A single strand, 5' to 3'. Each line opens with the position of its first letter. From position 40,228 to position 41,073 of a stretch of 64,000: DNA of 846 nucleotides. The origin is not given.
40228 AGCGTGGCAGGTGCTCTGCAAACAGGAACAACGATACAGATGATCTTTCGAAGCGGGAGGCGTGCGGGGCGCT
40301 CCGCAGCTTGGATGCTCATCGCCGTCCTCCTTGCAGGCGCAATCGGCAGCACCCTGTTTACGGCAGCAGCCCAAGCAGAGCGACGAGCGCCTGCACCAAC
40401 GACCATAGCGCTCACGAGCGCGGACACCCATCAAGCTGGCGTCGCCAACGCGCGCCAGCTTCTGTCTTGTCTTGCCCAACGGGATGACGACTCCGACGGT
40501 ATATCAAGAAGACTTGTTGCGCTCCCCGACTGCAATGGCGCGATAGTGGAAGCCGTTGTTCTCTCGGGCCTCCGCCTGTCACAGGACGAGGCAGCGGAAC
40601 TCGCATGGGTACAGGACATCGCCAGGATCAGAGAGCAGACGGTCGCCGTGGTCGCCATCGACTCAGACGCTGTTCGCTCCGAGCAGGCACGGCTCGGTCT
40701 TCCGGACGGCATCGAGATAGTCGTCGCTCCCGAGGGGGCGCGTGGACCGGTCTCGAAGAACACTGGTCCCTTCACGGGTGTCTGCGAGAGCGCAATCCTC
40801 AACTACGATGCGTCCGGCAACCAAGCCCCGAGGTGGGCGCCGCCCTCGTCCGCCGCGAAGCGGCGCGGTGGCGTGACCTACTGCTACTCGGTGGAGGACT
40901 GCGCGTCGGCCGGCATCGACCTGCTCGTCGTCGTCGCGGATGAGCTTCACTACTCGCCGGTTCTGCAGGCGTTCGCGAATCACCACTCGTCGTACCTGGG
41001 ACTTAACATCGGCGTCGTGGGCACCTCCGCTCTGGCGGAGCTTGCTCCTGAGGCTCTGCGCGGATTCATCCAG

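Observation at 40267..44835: C25 domain of the giant protein may lack the catalytic His (GDG instead of GHG)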

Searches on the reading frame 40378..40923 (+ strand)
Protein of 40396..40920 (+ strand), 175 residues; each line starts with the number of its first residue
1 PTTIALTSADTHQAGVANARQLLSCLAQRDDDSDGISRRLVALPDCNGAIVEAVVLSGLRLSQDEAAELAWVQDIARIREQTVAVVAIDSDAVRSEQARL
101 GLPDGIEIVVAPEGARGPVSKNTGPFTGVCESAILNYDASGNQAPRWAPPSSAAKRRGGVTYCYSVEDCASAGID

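Call 38: search_protein_families(library=pfam, proteins=[window:40396-40920:+], max_evalue=1)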
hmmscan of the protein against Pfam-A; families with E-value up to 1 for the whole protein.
window:40396-40920:+ (175 aa): 0 families

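Call 48: search_solved_structures(query=A3, max_evalue=10, show_alignments=2)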
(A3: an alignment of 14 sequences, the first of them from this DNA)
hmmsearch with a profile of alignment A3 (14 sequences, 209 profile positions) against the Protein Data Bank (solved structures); distinct sequences matched with E-value up to 10: 2.
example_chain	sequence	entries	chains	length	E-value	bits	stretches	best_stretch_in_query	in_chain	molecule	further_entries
5mun_A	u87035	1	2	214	0.0054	19.7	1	101-152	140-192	Lys-gingipain W83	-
8wej_C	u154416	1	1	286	0.8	12.6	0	133-175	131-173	Neutrophil cytosol factor 1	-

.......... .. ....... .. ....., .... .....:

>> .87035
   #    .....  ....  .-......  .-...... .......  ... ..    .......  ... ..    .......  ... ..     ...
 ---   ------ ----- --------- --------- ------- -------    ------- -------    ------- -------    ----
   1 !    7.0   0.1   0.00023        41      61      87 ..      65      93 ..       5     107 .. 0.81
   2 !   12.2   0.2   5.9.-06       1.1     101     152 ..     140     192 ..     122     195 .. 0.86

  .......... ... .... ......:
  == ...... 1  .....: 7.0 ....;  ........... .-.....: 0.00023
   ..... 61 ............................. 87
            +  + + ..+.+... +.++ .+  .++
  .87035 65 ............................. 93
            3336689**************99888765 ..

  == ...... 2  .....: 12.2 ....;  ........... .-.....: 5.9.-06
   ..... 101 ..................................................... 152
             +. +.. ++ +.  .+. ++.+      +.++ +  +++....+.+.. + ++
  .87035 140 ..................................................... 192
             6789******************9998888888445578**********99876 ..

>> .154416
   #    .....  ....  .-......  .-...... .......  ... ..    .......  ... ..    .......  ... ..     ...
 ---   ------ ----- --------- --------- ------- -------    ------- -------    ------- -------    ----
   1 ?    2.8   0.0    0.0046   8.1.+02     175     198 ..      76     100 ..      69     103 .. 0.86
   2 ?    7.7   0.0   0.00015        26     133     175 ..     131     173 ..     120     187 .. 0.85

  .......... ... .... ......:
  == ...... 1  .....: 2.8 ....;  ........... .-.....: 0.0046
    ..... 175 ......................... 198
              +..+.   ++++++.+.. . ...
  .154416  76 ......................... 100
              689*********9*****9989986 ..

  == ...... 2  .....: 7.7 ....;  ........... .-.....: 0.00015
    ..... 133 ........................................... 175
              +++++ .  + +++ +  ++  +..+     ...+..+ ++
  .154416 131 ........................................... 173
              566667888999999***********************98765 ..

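Call 49: search_protein_families(library=pfam, alignment_id=A3, max_evalue=1)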
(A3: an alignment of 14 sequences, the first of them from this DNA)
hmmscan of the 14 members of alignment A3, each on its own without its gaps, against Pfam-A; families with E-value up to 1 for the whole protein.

A. member 1, seq(182 aa): 0 families

B. families by the number of members that match (of 14 scanned): 1 family
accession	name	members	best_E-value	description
PF23705.1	RxLR_effector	1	0.13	RxLR effector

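Call 58: predict_structure(alignment_id=A4)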
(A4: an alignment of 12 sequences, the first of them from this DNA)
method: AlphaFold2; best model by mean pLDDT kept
length: 182 residues; sequences in the alignment: 12
mean_pLDDT: 69.9   pTM: 0.61
mean pLDDT of the five models: 69.9, 69.0, 67.9, 66.9, 65.0
residues with pLDDT >= 90: 66; 70-90: 41; 50-70: 24; < 50: 51
segments of 3 or more residues with pLDDT < 50: 1-38, 160-168, 180-182
pLDDT, mean of each block of 10 residues (from residue 1): 36 31 31 45 90 91 92 94 87 93 91 91 84 79 70 52 50 58 39
secondary structure, 60 per line:
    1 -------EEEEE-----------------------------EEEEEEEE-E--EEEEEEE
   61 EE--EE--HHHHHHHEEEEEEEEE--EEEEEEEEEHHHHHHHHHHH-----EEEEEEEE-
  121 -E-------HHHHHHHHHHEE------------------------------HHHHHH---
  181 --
elements in order: E8-12 E42-49 E54-62 H69-75 E76-84 E87-95 H96-106 E112-119 H130-139 H172-177

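Call 60: fold_search(model_id=the predicted structure, library=pdb)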
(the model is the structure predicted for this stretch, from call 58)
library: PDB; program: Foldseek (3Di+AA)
matches with E <= 10: 162; with E <= 0.001: 0
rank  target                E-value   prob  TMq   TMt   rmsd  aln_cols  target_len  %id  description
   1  4ief_G                1.7e-02  0.87  0.29  0.28  11.9       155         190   15  Complex of Porphyromonas gingivalis RgpB pro- and mature domains (released 2013-04-10)
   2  4ief_E                2.7e-02  0.93  0.32  0.31  11.3       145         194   14  Complex of Porphyromonas gingivalis RgpB pro- and mature domains (released 2013-04-10)
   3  4ief_A                2.9e-02  0.84  0.29  0.27  11.8       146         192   16  Complex of Porphyromonas gingivalis RgpB pro- and mature domains (released 2013-04-10)
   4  3htl                  4.4e-01  0.11  0.23  0.12  15.6       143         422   15  Structure of the Corynebacterium diphtheriae major pilin SpaA points to a modular pilus assembly with stabilizing isopep (released 2009-09-15)
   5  3rrk                  7.5e-01  0.08  0.12  0.08  10.3        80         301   21  Crystal structure of the cytoplasmic N-terminal domain of subunit I, homolog of subunit a, of V-ATPase (released 2011-08-10)
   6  2xtl_A                9.0e-01  0.12  0.20  0.10   7.0        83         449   16  Structure of the major pilus backbone protein from Streptococcus Agalactiae (released 2011-07-06)
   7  8fth                  9.6e-01  0.12  0.21  0.04   6.6        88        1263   16  Chaetomium thermophilum SETX - NPPC internal deletion (released 2023-10-25)
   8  2xtl_B                1.1e+00  0.08  0.18  0.09   9.5        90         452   16  Structure of the major pilus backbone protein from Streptococcus Agalactiae (released 2011-07-06)
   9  8ftm_A                1.1e+00  0.06  0.17  0.06  13.1       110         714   11  Setx-ssRNA-ADP-SO4 complex (released 2023-10-25)
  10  2dnr_MODEL_1_A        1.2e+00  0.04  0.12  0.18  12.0        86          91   10  Solution structure of RNA binding domain in Synaptojanin 1 (released 2006-10-26)
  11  8fef_D                1.2e+00  0.28  0.21  0.11   3.3        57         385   10  Structure of Mce1 transporter from Mycobacterium smegmatis (Map0) (released 2023-02-22)
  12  4odo_C                1.2e+00  0.01  0.08  0.09  21.1       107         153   13  Structure of SlyD from Thermus thermophilus in complex with FK506 (released 2015-01-14)
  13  4l8j                  1.3e+00  0.16  0.25  0.16   5.0        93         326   13  Crystal structure of a Putative efflux transporter (BACEGG_01895) from Bacteroides eggerthii DSM 20697 at 2.06 A resolut (released 2013-07-03)
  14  8uu8_v                1.3e+00  0.10  0.15  0.08   8.4        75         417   12  Cryo-EM structure of the Listeria innocua 70S ribosome (head-swiveled) in complex with HflXr and pe/E-tRNA (structure  (released 2024-02-28)
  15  6yg8_D                1.3e+00  0.04  0.16  0.07   7.1        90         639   13  Cryo-EM structure of a BcsB pentamer in the context of an assembled Bcs macrocomplex (released 2021-02-24)
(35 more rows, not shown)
